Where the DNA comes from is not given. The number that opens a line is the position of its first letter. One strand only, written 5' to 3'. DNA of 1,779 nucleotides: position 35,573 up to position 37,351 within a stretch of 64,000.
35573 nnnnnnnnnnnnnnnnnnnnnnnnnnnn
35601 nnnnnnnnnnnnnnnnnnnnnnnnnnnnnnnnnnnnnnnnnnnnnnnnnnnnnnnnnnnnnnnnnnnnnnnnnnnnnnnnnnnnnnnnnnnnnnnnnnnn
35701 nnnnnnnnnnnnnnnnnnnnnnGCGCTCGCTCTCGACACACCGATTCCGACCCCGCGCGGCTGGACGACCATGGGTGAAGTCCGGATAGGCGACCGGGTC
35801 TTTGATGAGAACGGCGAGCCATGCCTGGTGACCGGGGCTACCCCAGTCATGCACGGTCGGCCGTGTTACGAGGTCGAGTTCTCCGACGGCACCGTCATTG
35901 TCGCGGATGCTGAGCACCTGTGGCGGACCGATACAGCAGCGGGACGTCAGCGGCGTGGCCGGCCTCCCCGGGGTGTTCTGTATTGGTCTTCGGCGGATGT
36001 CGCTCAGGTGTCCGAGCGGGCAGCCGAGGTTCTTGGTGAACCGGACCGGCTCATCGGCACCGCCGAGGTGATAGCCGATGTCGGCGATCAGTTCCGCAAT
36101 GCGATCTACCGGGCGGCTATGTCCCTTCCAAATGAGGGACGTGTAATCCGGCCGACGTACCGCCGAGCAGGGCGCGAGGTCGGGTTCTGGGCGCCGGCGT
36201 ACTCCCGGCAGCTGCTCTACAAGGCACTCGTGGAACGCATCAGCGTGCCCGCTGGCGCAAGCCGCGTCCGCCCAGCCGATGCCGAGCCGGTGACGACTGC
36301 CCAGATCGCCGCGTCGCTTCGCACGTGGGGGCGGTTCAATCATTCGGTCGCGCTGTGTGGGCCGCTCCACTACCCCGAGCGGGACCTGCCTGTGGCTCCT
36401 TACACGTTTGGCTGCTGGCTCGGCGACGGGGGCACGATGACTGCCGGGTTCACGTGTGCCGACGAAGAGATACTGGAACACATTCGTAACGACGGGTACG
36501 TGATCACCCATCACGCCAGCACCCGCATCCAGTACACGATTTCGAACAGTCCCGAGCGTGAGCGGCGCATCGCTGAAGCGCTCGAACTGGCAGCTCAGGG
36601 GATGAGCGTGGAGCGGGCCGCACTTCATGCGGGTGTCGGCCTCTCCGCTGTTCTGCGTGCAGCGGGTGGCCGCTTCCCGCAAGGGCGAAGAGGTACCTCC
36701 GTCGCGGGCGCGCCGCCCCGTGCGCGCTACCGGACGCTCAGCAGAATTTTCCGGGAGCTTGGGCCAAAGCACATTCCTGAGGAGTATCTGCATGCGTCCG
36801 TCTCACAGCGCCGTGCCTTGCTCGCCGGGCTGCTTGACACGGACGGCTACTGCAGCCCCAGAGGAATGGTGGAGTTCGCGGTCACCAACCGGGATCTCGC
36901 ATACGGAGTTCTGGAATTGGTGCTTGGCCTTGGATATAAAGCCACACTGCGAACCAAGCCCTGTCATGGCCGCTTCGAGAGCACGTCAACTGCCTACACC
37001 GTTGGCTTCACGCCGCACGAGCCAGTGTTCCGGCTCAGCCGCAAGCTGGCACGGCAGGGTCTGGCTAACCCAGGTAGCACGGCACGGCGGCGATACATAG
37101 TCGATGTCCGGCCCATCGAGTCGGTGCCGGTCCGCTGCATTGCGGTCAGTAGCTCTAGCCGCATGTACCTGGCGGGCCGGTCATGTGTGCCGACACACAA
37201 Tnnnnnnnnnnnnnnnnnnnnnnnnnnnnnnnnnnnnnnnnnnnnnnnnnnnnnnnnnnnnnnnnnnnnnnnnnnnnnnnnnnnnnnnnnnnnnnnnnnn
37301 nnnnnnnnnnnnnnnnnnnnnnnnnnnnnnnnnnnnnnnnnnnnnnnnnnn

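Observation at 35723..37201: Class-3-type (Ala1, Trp-Cys-Thr) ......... intein inside the FtsK Walker A loop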

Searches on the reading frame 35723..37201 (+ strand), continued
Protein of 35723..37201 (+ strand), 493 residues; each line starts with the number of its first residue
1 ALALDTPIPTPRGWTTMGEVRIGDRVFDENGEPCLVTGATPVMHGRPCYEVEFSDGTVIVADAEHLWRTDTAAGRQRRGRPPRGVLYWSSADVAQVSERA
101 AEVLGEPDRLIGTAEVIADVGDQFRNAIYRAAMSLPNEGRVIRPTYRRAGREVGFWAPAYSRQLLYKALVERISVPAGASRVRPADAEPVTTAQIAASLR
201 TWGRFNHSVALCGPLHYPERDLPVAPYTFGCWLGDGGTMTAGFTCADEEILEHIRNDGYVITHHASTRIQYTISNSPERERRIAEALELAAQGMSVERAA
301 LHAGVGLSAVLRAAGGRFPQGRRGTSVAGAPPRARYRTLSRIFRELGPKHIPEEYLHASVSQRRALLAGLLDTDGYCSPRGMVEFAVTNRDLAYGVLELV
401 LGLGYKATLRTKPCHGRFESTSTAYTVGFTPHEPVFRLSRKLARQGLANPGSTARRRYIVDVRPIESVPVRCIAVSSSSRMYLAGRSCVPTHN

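Call 59: search_protein_families(library=pfam, proteins=[P0063, P0069, P0071, P0072, P0077, P0105, P0116], max_evalue=0.001)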
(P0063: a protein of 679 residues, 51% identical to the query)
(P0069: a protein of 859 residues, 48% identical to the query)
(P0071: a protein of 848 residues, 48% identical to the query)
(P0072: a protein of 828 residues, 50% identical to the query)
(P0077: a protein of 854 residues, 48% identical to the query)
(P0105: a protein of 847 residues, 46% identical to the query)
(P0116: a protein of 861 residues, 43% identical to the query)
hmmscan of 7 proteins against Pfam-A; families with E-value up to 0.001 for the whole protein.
P0063 (679 aa): 1 family
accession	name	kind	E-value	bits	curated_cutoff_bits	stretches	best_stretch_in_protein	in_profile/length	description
PF14528.11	LAGLIDADG_3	-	1.2e-08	35.6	22.5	1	531-587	1-56/82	LAGLIDADG-like domain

P0069 (859 aa): 4 families
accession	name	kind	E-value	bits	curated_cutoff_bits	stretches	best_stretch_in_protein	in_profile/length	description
PF03796.21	DnaB_C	-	8.2e-57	192.9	27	1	628-853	33-254/255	DnaB-like helicase C terminal domain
PF00772.26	DnaB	-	2.2e-29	101.9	23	1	19-122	2-103/103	DnaB-like helicase N terminal domain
PF14528.11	LAGLIDADG_3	-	1.5e-06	28.8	22.5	1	498-562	3-66/82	LAGLIDADG-like domain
PF05204.19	Hom_end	-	0.0002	21.9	21.1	1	496-568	12-88/110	Homing endonuclease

P0071 (848 aa): 5 families
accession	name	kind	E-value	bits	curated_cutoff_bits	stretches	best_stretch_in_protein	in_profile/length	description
PF03796.21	DnaB_C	-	1.3e-66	225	27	1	626-842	35-253/255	DnaB-like helicase C terminal domain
PF00772.26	DnaB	-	1.9e-26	92.6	23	1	19-120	2-103/103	DnaB-like helicase N terminal domain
PF13481.12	AAA_25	-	1.5e-08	35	27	1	627-768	50-191/195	AAA domain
PF14528.11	LAGLIDADG_3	-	1.1e-06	29.2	22.5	1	493-549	2-57/82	LAGLIDADG-like domain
PF05204.19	Hom_end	-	4.1e-05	24.1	21.1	1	494-561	14-85/110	Homing endonuclease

P0072 (828 aa): 3 families
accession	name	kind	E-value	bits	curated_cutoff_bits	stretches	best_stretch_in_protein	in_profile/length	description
PF00772.26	DnaB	-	1.2e-28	99.5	23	1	8-109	2-103/103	DnaB-like helicase N terminal domain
PF13481.12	AAA_25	-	4.8e-12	46.3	27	1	610-751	47-193/195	AAA domain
PF14528.11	LAGLIDADG_3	-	1.4e-09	38.5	22.5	1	479-535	2-59/82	LAGLIDADG-like domain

P0077 (854 aa): 3 families
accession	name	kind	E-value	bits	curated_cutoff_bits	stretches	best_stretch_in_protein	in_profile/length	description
PF00772.26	DnaB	-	2.1e-28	98.8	23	1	21-122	2-103/103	DnaB-like helicase N terminal domain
PF13481.12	AAA_25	-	1.9e-17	64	27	2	627-765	47-192/195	AAA domain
PF14528.11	LAGLIDADG_3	-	2.8e-06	28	22.5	1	492-548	2-56/82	LAGLIDADG-like domain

P0105 (847 aa): 3 families
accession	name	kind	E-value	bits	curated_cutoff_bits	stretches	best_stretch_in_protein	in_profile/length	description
PF00772.26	DnaB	-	8.3e-23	80.8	23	1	6-113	2-102/103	DnaB-like helicase N terminal domain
PF13481.12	AAA_25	-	3.3e-10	40.3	27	1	632-766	53-194/195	AAA domain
PF14528.11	LAGLIDADG_3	-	3.9e-09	37.1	22.5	1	484-553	1-61/82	LAGLIDADG-like domain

P0116 (861 aa): 3 families
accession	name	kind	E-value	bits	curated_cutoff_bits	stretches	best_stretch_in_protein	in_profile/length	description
PF01580.24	FtsK_SpoIIIE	-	3.7e-56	190.5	24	2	650-810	53-221/221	FtsK/SpoIIIE family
PF17854.6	FtsK_alpha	-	2.3e-28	98.8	22.9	1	55-152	2-101/101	FtsK alpha domain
PF14528.11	LAGLIDADG_3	-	6.2e-07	30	22.5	1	518-570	2-56/82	LAGLIDADG-like domain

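Call 62: find_encoding_contigs(protein=P0009, flank=2500, max_places=1)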
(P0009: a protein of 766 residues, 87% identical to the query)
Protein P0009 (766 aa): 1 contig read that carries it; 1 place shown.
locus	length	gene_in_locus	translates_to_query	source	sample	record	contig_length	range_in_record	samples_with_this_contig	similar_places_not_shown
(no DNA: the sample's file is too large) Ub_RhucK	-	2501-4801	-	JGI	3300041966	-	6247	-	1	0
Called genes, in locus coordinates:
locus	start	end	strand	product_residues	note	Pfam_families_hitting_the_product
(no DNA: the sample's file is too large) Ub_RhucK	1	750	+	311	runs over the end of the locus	?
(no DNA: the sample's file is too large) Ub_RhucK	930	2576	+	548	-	-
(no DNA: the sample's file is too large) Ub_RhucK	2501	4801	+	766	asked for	PF01580:FtsK_SpoIIIE (weak), PF14528:LAGLIDADG_3, PF01580:FtsK_SpoIIIE, PF09397:FtsK_gamma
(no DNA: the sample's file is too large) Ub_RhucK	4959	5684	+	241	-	PF13413:HTH_25, PF13464:RodZ_C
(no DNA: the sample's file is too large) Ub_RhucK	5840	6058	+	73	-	?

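Call 75: search_dna_similar(query=window:35723-37201:+, collection=phages, mode=protein, max_rows=15)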
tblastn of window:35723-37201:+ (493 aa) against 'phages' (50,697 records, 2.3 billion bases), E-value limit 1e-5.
Records with a match: 439; places in all: 445; records where one place covers at least 80% of the query: 0.
Best place of each record, by identity: <60% 439.
By first word of the organism name: Mycobacterium 299; Vibrio 40; Escherichia 16; Gordonia 13; Klebsiella 13; Enterococcus 10; Microbacterium 7; Pseudomonas 6; Rhodobacter 4; Clavibacter 4; and 19 more.
By host as written in the record: Mycobacterium smegmatis mc2 155 229; - 41; Mycobacterium smegmatis mc#155 34; Gordonia terrae 3612 11; Mycobacterium smegmatis mc2155 11; Mycobacterium sp. 9; Vibrio cholerae 7; Escherichia coli 6; and 57 more.
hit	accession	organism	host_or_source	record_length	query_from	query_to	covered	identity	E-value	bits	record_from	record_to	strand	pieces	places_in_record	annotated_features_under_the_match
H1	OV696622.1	Brevibacterium phage Rousseau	French washed-rind cheese surface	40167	1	493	76%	41.2%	2e-32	243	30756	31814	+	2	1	DnaB-like replicative helicase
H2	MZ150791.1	Gordonia phage YungMoney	Gordonia terrae 3612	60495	1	493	76%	38.9%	2e-25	202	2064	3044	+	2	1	5: terminase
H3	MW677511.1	Rhodobacter phage RcDurkin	Rhodobacter capsulatus YW1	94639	2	493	75%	38.9%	2e-16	215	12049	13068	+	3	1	25: terminase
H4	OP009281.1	Rhodobacter phage RcMenchie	Rhodobacter capsulatus YW1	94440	2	493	75%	38.9%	2e-16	215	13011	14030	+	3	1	terminase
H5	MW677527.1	Rhodobacter phage RcTiptonus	Rhodobacter capsulatus YW1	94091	2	493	75%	38.9%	3e-16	215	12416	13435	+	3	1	25: terminase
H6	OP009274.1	Rhodobacter phage RcKickapoo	Rhodobacter capsulatus YW1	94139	2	493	75%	38.7%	1e-15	213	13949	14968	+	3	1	terminase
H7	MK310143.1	Mycobacterium phage Dietrick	Mycobacterium smegmatis mc2 155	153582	1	493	76%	36.2%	7e-21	179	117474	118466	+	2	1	203: HNH endonuclease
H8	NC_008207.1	Mycobacterium phage Catera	Mycobacterium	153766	1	493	76%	36.2%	7e-21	179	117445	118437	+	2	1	exonuclease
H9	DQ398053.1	Mycobacterium phage Catera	Mycobacterium sp.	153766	1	493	76%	36.2%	7e-21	179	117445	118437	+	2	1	206: hypothetical protein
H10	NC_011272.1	Mycobacterium phage Rizal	-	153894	1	493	76%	36.2%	7e-21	179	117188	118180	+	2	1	206: exonuclease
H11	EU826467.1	Mycobacterium phage Rizal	Mycobacterium sp.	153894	1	493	76%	36.2%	7e-21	179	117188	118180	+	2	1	206: hypothetical protein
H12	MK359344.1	Mycobacterium phage Napoleon13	Mycobacterium smegmatis mc2 155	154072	1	493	76%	36.2%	7e-21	179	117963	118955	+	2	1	211: HNH endonuclease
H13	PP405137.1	Mycobacterium phage Ngannou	Mycobacterium smegmatis mc2 155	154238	1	493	76%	36.2%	7e-21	179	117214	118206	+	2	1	211: HNH endonuclease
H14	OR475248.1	Mycobacterium phage Gamgam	Mycobacterium smegmatis mc#155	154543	1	493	76%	36.2%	7e-21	179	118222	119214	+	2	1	215: HNH endonuclease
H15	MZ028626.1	Mycobacterium phage Latch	Mycobacterium smegmatis mc#155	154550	1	493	76%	36.2%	7e-21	179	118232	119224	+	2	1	214: HNH endonuclease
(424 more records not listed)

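Call 76: search_dna_similar(query=window:35723-37201:+, collection=plasmids, mode=protein, max_rows=15)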
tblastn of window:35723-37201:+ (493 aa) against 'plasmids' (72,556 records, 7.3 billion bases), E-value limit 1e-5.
Records with a match: 23; places in all: 24; records where one place covers at least 80% of the query: 6.
Best place of each record, by identity: 60-80% 4; <60% 19.
By first word of the organism name: Streptomyces 5; Mycobacterium 4; Mycolicibacterium 3; Clostridium 2; Curtobacterium 2; Rhodococcus 1; Miltoncostaea 1; Paenarthrobacter 1; Endozoicomonas 1; Euzebya 1; and 2 more.
By predicted mobility (MOB-suite, as given by PLSDB): non-mobilizable 20; mobilizable 3.
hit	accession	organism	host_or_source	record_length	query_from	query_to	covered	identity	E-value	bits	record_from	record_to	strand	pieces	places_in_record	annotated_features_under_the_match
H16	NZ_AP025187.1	Rhodococcus sp. RDE2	-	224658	2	493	95%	38.5%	8e-42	250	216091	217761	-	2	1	LAGLIDADG family homing endonuclease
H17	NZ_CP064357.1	Miltoncostaea oceani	pure culture,marine sediment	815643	1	493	100%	35.7%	3e-58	215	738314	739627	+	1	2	LAGLIDADG family homing endonuclease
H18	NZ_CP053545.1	Paenarthrobacter sp. YJN-5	cell culture,soil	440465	1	493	100%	33.2%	2e-51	196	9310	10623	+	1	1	helicase C-terminal domain-containing protein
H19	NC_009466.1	Clostridium kluyveri DSM 555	-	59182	1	493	97%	29.1%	2e-26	202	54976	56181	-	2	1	terminase TerL endonuclease subunit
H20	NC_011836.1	Clostridium kluyveri NBRC 12016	-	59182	1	493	97%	29.1%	2e-26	202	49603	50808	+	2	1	terminase TerL endonuclease subunit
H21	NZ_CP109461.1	Streptomyces sp. NBC_01454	-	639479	2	493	83%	33.1%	3e-15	171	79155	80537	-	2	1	AAA family ATPase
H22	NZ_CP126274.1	Curtobacterium sp. MCBD17_040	-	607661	1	493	75%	36.1%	1e-22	194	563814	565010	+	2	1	ATP-binding protein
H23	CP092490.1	Endozoicomonas sp. Mp262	Meretrix meretrix,whole organism,sea ...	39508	2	493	72%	35.8%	1e-28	216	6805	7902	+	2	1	record has no annotation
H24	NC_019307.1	Streptomyces sp. W75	-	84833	1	493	44%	49.5%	2e-17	183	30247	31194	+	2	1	terminase family protein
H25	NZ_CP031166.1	Euzebya pacifica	-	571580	1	493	44%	47.7%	3e-22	184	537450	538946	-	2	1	LAGLIDADG family homing endonuclease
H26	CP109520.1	Streptomyces anulatus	-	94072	203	493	59%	32.1%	1e-21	106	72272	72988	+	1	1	terminase family protein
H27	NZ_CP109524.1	Streptomyces anulatus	-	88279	203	493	59%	32.1%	3e-21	105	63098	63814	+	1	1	LAGLIDADG family homing endonuclease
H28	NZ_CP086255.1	Brachybacterium halotolerans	Single cell,kimchi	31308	1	493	43%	39.0%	3e-6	114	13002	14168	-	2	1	none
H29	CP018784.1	Curtobacterium pusillum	Zea mays,cell culture,root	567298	332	493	33%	33.3%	2e-6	59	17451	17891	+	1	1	record has no annotation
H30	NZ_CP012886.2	Mycobacterium intracellulare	sputum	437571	1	69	14%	71.0%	7e-23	110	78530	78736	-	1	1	dnaB: replicative DNA helicase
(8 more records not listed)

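Call 77: search_protein_families(library=ncbifam, proteins=[window:35723-37201:+], max_evalue=0.01)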
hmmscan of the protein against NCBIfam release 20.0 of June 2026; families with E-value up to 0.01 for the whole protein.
window:35723-37201:+ (493 aa): 0 families

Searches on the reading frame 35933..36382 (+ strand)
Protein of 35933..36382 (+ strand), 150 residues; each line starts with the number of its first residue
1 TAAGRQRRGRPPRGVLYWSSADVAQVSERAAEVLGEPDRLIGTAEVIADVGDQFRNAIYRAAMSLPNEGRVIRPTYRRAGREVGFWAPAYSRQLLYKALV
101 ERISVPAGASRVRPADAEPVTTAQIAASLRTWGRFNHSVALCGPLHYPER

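Call 57: search_protein_families(library=pfam, proteins=[window:35933-36382:+], max_evalue=1)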
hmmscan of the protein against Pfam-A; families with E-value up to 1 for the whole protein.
window:35933-36382:+ (150 aa): 0 families

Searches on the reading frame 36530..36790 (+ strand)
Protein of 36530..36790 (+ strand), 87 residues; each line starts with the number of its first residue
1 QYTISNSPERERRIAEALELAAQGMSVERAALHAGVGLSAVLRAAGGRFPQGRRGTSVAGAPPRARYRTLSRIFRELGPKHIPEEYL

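Call 57: search_protein_families(library=pfam, proteins=[window:36530-36790:+], max_evalue=1)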
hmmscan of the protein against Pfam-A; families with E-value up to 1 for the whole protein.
window:36530-36790:+ (87 aa): 3 families
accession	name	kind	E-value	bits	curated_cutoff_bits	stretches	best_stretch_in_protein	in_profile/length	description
PF13384.12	HTH_23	-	0.0068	16.6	24.6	1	9-41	2-34/50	Homeodomain-like domain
PF12833.13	HTH_18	-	0.094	13.5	33.6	1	10-35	29-55/80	Helix-turn-helix domain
PF05225.22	HTH_psq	-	0.29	11.3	20.4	1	13-31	4-23/45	helix-turn-helix, Psq domain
